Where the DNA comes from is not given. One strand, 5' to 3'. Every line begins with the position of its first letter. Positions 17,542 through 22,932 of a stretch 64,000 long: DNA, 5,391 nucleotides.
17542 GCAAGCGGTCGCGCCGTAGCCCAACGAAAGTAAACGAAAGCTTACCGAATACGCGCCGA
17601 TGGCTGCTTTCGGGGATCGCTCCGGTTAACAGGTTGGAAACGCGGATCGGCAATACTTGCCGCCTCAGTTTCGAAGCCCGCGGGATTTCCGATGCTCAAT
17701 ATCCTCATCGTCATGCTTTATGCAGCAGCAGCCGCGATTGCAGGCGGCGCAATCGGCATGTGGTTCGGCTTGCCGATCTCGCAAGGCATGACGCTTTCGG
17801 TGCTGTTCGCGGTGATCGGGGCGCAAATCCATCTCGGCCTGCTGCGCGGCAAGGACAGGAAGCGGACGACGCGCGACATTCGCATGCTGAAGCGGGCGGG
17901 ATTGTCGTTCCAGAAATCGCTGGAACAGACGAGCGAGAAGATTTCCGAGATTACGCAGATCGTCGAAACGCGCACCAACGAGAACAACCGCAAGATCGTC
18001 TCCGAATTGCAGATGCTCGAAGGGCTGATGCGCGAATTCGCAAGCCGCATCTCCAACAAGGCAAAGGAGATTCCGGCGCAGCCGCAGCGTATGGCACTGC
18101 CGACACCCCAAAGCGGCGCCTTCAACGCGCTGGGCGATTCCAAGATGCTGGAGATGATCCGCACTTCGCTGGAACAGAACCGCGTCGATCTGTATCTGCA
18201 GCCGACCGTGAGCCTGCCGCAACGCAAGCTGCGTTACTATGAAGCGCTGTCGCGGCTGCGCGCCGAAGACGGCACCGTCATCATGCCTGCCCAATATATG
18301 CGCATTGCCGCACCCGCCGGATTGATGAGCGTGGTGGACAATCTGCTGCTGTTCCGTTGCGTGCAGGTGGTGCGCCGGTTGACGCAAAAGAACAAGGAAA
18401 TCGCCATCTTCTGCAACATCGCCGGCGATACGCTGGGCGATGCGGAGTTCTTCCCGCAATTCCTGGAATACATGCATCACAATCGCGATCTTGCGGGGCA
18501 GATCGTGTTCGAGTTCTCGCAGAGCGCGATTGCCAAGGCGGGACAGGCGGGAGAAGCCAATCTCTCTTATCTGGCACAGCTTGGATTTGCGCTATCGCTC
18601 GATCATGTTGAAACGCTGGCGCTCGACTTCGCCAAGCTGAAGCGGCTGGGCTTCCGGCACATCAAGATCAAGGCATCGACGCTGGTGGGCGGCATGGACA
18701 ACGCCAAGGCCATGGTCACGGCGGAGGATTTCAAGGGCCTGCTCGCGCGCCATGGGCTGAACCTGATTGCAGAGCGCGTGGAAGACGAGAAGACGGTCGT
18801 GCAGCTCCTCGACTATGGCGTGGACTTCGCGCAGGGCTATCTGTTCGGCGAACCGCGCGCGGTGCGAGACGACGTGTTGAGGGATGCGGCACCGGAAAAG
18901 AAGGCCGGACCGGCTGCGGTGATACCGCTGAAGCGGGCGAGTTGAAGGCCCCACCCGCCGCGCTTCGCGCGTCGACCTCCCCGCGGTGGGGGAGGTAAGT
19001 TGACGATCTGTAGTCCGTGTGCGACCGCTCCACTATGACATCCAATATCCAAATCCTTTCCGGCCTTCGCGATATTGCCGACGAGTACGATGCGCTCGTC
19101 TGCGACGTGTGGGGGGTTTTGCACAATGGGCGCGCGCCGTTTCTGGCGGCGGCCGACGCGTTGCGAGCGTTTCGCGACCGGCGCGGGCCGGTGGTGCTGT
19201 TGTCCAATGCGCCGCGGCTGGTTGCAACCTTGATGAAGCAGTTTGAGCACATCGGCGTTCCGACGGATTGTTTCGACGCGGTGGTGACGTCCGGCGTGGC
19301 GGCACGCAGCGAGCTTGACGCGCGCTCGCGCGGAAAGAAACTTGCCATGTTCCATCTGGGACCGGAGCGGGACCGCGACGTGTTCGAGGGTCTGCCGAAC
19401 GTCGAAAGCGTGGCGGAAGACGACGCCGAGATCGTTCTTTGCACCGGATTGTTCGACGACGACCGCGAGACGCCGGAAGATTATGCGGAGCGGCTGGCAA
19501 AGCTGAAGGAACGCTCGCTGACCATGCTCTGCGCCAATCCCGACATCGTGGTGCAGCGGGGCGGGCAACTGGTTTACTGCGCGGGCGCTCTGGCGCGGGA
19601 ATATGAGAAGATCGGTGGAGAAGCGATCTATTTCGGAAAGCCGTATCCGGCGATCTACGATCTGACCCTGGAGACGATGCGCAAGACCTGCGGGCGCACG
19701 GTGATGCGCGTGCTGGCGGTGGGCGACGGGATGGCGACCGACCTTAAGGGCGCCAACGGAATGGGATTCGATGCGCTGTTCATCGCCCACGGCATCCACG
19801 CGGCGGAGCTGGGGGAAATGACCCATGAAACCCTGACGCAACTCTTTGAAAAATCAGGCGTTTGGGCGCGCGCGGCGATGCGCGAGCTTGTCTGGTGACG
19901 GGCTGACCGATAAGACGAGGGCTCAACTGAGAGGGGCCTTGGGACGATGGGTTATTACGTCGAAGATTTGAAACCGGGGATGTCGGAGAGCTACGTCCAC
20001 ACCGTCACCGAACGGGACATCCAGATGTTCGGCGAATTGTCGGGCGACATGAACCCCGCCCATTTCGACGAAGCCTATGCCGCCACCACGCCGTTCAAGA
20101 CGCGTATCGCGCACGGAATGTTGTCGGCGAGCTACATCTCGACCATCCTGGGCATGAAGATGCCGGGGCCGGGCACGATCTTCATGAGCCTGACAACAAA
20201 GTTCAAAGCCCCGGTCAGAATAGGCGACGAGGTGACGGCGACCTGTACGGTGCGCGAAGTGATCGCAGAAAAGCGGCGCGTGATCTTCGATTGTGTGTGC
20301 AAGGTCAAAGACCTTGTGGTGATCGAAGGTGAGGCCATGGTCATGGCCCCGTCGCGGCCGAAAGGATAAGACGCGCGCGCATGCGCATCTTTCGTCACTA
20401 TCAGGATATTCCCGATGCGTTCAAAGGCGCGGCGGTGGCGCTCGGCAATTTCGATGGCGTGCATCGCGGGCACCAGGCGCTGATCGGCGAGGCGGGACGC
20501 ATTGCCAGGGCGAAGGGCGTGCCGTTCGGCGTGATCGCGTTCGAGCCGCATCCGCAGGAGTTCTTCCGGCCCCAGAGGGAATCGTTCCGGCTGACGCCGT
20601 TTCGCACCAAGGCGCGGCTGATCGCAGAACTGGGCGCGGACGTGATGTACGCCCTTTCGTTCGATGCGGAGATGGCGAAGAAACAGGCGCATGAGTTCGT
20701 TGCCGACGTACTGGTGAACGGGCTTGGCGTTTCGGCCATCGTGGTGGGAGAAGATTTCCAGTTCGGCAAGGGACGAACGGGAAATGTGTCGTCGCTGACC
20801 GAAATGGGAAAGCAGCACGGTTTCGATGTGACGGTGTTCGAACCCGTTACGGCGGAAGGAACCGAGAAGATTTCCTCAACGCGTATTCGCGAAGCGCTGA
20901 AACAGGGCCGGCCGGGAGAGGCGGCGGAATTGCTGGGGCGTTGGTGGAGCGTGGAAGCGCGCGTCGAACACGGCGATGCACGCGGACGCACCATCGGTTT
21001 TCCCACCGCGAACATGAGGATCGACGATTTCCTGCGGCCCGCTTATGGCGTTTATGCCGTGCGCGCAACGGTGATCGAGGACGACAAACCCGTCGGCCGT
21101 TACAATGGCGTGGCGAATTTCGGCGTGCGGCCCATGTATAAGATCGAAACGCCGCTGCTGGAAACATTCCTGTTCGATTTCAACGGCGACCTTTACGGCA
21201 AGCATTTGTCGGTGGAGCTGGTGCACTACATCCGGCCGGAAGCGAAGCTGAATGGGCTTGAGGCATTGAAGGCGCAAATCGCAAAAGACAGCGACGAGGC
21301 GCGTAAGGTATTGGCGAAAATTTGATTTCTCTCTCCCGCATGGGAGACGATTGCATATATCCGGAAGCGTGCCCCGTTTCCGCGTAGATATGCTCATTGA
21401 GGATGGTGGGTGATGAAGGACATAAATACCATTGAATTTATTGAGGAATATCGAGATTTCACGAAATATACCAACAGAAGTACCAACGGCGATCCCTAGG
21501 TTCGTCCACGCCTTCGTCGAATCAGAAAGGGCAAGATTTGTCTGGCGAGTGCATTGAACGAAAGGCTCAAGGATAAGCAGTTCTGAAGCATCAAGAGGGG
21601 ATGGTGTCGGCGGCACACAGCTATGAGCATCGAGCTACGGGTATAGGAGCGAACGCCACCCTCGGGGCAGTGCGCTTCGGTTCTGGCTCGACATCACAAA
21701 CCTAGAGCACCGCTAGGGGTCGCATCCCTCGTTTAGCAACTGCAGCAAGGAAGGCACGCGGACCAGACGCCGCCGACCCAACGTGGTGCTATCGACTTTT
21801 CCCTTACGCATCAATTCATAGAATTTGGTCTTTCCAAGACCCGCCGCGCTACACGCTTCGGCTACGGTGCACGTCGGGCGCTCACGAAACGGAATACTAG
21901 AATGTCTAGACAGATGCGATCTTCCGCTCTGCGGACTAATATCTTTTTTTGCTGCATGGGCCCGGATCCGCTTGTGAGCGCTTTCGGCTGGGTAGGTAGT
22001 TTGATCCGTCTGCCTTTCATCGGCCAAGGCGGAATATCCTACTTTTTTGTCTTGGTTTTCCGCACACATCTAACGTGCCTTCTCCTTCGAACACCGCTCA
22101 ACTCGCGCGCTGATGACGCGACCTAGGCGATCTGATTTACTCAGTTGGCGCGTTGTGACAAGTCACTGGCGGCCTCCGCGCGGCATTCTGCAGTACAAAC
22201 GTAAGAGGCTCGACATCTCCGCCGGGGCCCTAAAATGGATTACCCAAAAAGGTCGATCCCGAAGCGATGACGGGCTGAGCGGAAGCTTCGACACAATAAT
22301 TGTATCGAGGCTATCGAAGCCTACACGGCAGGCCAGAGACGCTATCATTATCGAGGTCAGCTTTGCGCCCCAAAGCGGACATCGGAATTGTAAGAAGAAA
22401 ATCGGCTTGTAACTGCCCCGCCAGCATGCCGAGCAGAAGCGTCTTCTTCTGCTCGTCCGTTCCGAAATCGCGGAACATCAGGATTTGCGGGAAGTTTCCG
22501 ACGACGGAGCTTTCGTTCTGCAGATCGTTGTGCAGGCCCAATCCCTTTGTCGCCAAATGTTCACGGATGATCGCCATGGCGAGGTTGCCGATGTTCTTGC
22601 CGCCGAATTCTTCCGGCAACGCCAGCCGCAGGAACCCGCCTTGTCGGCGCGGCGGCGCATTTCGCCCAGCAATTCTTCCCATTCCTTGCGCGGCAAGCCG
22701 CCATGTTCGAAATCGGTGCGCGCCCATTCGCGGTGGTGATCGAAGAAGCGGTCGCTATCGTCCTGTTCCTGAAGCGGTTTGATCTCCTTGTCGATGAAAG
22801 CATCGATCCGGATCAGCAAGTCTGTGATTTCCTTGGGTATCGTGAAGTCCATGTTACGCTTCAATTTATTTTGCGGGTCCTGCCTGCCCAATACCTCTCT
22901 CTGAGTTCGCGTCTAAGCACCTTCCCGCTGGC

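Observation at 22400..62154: Three stacked TonB-receptor-anchored oxidative utilization cassettes, each with a private regulator and operator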

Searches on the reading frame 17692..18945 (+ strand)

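Call 13: search_protein_families(library=pfam, proteins=[window:17692-18945:+], max_evalue=0.001)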
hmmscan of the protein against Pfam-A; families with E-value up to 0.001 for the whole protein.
window:17692-18945:+ (417 aa): 1 family
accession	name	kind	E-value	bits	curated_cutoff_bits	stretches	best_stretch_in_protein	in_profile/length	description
PF00563.25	EAL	-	2.5e-43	148.6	31.3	1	154-388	2-236/236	EAL domain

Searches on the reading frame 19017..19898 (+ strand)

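Call 13: search_protein_families(library=pfam, proteins=[window:19017-19898:+], max_evalue=0.001)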
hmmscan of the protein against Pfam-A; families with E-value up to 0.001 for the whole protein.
window:19017-19898:+ (293 aa): 3 families
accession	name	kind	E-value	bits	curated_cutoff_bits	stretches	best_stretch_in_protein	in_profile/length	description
PF13344.12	Hydrolase_6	-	8.4e-16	58.3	27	1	28-125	2-97/101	Haloacid dehalogenase-like hydrolase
PF00702.32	Hydrolase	-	2.2e-09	38.5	26.4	1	24-250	1-191/191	haloacid dehalogenase-like hydrolase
PF13242.12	Hydrolase_like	-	2.2e-09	37.6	22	1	206-267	2-59/75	HAD-hyrolase-like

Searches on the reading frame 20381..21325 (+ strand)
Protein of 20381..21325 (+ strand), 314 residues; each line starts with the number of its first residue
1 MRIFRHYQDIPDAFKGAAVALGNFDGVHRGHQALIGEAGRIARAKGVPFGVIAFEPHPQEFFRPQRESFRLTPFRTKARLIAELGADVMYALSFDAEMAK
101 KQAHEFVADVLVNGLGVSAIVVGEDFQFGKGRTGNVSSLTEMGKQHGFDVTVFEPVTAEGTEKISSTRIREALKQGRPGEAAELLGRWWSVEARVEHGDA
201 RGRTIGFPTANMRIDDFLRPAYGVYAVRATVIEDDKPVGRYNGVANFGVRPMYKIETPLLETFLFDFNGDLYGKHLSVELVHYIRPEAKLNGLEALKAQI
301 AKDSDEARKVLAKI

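Call 10: search_protein_families(library=pfam, proteins=[window:20381-21325:+], max_evalue=0.1)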
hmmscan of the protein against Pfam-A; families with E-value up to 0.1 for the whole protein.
window:20381-21325:+ (314 aa): 3 families
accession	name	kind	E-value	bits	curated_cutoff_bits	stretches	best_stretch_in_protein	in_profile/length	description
PF06574.18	FAD_syn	-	5.2e-53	179.5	27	1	14-168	5-158/158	FAD synthetase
PF01687.23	Flavokinase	-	1.1e-39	135.9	19.6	1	185-311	1-124/124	Riboflavin kinase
PF01467.32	CTP_transf_like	-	0.00024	21.7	21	1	20-171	2-132/133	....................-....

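Call 69: list_cluster_members(proteins=[P0121, P0001, window:20381-21325:+, window:49664-50671:+, window:62520-62981:+, window:63056-63547:+, window:61042-62154:+, window:57488-58600:+, window:4380-5630:-, window:39161-39934:+])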
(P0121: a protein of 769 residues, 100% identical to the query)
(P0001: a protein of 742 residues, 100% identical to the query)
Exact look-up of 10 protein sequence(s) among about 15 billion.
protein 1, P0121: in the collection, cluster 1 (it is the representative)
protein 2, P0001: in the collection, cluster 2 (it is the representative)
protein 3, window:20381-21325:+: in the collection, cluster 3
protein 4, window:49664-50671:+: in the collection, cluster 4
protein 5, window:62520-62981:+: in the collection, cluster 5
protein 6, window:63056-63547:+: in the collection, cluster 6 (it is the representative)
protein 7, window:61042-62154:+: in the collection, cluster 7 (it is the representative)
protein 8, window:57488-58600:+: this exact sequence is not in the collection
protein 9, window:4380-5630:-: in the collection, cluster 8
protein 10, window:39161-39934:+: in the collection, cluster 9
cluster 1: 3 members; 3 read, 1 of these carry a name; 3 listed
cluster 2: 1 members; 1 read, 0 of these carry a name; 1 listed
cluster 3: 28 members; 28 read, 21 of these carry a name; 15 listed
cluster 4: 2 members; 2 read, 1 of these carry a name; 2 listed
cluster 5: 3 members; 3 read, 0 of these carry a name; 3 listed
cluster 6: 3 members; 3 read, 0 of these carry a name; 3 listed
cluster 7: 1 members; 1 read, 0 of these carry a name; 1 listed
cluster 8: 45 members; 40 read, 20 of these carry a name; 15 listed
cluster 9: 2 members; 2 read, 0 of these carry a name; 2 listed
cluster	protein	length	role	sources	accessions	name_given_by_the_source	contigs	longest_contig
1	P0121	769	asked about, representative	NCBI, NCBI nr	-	-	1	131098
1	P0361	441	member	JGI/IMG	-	outer membrane receptor protein involved in Fe transport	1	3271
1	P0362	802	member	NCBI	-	-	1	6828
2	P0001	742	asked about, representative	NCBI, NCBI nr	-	-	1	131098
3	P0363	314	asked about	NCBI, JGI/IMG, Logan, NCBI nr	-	-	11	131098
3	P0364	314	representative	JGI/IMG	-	riboflavin kinase/FMN adenylyltransferase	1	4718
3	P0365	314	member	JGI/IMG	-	riboflavin kinase/FMN adenylyltransferase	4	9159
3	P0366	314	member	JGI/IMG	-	riboflavin kinase/FMN adenylyltransferase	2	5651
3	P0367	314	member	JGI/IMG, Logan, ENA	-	riboflavin kinase/FMN adenylyltransferase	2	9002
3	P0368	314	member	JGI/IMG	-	riboflavin kinase/FMN adenylyltransferase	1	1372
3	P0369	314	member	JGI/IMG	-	riboflavin kinase/FMN adenylyltransferase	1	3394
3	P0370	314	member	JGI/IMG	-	riboflavin kinase/FMN adenylyltransferase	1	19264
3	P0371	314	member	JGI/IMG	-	riboflavin kinase/FMN adenylyltransferase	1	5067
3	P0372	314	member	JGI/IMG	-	riboflavin kinase/FMN adenylyltransferase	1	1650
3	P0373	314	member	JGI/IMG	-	riboflavin kinase/FMN adenylyltransferase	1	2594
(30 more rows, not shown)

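Call 70: find_encoding_contigs(protein=window:20381-21325:+, flank=10000, max_places=10)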
Protein window:20381-21325:+ (314 aa): 17 contigs read that carry it; 10 places shown.
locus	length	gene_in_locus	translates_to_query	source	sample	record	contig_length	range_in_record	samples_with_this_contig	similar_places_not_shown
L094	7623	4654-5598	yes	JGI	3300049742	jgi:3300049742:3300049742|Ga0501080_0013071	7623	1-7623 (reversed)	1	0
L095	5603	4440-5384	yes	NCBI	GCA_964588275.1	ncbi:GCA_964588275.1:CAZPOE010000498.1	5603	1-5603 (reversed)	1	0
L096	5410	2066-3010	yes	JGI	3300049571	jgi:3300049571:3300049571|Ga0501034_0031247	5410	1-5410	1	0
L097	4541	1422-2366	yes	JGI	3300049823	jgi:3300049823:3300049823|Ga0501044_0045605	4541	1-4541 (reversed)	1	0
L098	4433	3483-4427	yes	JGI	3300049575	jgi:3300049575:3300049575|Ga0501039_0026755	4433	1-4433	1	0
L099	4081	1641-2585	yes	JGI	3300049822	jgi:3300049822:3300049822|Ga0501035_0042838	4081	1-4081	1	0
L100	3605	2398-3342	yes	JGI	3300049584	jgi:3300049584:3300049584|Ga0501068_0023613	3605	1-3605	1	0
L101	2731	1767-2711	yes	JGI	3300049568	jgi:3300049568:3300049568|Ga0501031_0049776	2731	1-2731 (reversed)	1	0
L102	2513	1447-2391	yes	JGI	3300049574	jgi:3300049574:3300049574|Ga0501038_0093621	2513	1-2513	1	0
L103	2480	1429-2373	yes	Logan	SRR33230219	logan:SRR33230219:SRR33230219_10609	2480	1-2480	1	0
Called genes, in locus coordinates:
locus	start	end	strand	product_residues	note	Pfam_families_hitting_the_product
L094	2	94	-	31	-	?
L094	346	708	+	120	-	PF00072:Response_reg (weak)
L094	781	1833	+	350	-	PF01757:Acyl_transf_3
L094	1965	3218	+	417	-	PF00563:EAL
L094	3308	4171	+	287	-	PF00702:Hydrolase, PF13344:Hydrolase_6, PF13242:Hydrolase_like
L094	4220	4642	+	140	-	PF01575:MaoC_dehydratas, PF13452:FAS1_DH_region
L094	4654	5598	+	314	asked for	PF06574:FAD_syn, PF01687:Flavokinase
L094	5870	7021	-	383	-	PF01098:FTSW_RODA_SPOVE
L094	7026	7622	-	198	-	?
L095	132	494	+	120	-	PF00072:Response_reg (weak)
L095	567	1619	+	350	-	PF01757:Acyl_transf_3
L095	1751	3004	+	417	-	PF00563:EAL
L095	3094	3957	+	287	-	PF00702:Hydrolase, PF13344:Hydrolase_6, PF13242:Hydrolase_like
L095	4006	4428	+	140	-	PF01575:MaoC_dehydratas, PF13452:FAS1_DH_region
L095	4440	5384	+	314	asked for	PF06574:FAD_syn, PF01687:Flavokinase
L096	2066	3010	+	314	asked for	PF06574:FAD_syn, PF01687:Flavokinase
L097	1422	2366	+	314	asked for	PF06574:FAD_syn, PF01687:Flavokinase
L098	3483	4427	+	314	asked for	PF06574:FAD_syn, PF01687:Flavokinase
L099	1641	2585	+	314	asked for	PF06574:FAD_syn, PF01687:Flavokinase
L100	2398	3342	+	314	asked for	PF06574:FAD_syn, PF01687:Flavokinase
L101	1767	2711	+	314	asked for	PF06574:FAD_syn, PF01687:Flavokinase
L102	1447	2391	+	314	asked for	PF06574:FAD_syn, PF01687:Flavokinase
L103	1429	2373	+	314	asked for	PF06574:FAD_syn, PF01687:Flavokinase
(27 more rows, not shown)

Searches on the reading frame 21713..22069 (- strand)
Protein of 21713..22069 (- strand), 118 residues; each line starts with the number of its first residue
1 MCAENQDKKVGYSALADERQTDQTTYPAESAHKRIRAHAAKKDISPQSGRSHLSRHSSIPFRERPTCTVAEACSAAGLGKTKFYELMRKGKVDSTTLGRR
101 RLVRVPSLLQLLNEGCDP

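Call 10: search_protein_families(library=pfam, proteins=[window:21713-22069:-], max_evalue=0.1)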
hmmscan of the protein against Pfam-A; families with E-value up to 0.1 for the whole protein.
window:21713-22069:- (118 aa): 1 family
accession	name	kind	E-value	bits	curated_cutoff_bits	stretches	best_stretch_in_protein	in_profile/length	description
PF12728.13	HTH_17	-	3.3e-05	24.5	27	1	68-114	3-49/51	Helix-turn-helix domain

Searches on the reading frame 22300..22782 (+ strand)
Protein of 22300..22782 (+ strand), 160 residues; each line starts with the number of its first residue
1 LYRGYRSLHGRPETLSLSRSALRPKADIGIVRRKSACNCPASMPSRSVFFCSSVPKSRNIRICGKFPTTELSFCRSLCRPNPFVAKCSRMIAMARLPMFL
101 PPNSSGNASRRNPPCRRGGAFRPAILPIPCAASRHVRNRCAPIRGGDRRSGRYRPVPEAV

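Call 10: search_protein_families(library=pfam, proteins=[window:22300-22782:+], max_evalue=0.1)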
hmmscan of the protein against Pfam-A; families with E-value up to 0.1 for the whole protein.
window:22300-22782:+ (160 aa): 0 families
